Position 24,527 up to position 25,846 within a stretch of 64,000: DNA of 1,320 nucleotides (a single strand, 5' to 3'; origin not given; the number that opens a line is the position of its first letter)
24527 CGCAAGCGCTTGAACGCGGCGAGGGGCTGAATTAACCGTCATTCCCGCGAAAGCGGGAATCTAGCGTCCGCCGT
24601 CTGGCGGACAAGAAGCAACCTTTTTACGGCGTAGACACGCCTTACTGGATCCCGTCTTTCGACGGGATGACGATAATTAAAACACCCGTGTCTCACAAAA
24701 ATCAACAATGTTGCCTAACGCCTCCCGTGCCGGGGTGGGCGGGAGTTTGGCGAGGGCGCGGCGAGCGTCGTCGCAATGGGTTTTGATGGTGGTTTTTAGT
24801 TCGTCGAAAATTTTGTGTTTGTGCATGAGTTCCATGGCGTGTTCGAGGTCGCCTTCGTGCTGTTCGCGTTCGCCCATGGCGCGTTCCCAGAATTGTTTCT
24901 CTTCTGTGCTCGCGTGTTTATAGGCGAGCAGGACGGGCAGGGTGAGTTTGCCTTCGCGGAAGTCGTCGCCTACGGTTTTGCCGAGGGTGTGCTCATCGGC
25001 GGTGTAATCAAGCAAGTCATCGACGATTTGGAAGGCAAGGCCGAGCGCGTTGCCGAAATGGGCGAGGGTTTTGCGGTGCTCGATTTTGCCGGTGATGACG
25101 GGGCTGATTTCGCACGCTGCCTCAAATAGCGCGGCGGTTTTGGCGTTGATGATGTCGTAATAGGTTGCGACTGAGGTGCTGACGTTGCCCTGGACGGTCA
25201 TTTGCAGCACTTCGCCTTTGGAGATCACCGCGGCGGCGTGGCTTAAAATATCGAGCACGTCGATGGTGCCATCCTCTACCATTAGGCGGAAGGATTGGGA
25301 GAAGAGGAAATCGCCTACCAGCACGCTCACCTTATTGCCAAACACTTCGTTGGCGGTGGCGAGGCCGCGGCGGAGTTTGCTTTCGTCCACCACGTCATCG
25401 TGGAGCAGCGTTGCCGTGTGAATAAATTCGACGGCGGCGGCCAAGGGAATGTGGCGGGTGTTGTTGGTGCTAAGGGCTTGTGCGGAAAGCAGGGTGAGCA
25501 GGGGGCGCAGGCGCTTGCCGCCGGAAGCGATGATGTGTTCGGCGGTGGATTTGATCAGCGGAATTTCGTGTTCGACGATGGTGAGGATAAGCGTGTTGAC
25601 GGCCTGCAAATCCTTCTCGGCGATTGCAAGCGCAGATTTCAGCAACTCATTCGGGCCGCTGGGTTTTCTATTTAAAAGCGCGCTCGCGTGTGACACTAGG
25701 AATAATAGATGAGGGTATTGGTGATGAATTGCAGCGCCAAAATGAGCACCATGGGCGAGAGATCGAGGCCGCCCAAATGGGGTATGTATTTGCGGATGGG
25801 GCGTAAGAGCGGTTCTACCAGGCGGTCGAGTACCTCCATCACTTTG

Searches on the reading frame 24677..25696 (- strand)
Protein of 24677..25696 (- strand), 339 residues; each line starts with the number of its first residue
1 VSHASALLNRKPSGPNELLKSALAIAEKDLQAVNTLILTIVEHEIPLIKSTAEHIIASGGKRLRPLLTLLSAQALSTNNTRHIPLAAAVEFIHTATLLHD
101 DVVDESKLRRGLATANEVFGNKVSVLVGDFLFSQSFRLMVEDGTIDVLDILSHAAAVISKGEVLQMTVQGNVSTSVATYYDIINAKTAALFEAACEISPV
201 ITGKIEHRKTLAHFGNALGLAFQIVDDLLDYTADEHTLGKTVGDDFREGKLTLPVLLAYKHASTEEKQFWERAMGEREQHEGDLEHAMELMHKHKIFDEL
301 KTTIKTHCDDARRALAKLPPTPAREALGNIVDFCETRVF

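Call 16: search_protein_families(library=ncbifam, proteins=[window:24677-25696:-], max_evalue=0.00001)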
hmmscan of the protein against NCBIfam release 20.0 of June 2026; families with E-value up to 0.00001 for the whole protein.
window:24677-25696:- (339 aa): 16 families
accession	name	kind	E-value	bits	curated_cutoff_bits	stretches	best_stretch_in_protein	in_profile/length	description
NF008140.0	PRK10888.1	equivalog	8.5e-84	281.6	412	1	24-331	8-315/323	octaprenyl diphosphate synthase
TIGR02749.1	prenyl_cyano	equivalog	6.3e-69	232.4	383.2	1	21-338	5-321/322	solanesyl diphosphate synthase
NF040698.1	IdsA_Meth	equivalog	2.1e-63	214.5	468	1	46-337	27-326/328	short chain isoprenyl diphosphate synthase IdsA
NF041169.1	f2_encap_cargo4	exception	1e-61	209.1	450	1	32-337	22-332/334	family 2 encapsulin nanocompartment cargo protein polyprenyl transferase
TIGR02748.1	GerC3_HepT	equivalog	2.2e-61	207.8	456.55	1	21-338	4-318/319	heptaprenyl diphosphate synthase component II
NF041003.1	GGPP_syn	equivalog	4.6e-60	203.4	500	1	30-334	10-321/326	geranylgeranyl diphosphate synthase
NF045628.1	HxpDPsynlarge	equivalog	2e-58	197.9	500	1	29-339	4-311/311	hexaprenyl-diphosphate synthase large subunit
NF042417.1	NPPPS_Mycobact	equivalog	9.1e-53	179.4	600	1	30-337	26-333/335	nonaprenyl/(2E,6E)-farnesyl/geranylgeranyl diphosphat synthase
NF045485.1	FPPsyn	subfamily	1e-47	162.7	275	1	46-281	23-270/288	farnesyl diphosphate synthase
NF045685.1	GGPPSynCrtE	equivalog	5.9e-41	140.4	460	1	48-281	30-275/293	geranylgeranyl diphosphate synthase CrtE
NF040627.1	GFPS_Meth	equivalog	7.1e-38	130.7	600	1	47-232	27-211/285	geranylfarnesyl diphosphate synthase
NF040789.2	gerfarn_diphsyn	equivalog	8e-37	127.2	560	1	49-335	35-341/345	geranylfarnesyl diphosphate synthase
NF045549.1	GGPPsyn_IdsB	equivalog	1.4e-36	126.3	475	1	54-292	59-302/346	geranylgeranyl diphosphate synthase IdsB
NF007877.0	PRK10581.1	equivalog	1.7e-29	102.9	321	1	25-274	10-271/299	(2E,6E)-farnesyl diphosphate synthase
NF040936.1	hexpp_archaea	equivalog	1.9e-23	83.2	400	1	55-236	36-210/275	hexaprenyl pyrophosphate synthase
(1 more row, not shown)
